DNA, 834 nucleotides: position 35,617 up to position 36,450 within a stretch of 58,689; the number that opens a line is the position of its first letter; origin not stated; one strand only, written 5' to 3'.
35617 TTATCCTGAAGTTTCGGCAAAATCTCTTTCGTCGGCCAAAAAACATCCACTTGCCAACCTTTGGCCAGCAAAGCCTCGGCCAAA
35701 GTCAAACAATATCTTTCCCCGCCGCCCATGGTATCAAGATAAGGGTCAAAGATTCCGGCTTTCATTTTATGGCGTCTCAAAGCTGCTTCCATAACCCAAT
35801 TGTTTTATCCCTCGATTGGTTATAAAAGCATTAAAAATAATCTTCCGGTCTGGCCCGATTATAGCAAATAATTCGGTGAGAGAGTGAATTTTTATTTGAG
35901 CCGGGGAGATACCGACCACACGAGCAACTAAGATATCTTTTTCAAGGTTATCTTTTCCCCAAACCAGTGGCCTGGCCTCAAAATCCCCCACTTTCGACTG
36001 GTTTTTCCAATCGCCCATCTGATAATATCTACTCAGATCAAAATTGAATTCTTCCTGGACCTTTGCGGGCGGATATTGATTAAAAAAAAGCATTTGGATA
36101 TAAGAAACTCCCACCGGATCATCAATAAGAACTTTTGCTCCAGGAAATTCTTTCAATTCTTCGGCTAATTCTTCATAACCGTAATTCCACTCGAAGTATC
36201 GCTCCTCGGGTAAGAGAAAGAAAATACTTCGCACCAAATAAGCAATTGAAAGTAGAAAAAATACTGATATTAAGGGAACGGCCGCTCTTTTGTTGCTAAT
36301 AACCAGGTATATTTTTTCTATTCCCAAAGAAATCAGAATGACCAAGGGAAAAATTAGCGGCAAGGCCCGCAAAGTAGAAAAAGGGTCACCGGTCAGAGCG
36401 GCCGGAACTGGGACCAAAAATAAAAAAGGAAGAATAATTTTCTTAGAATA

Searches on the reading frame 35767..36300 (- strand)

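Call 58: search_protein_families(library=pfam, proteins=[window:35767-36300:-], max_evalue=10)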
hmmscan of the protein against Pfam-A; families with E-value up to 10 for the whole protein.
window:35767-36300:- (177 aa): 1 family
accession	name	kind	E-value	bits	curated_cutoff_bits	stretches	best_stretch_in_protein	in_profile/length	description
PF22794.1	jr-ZPR1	-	0.22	11.9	27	1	45-84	73-112/125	ZPR1 jelly-roll domain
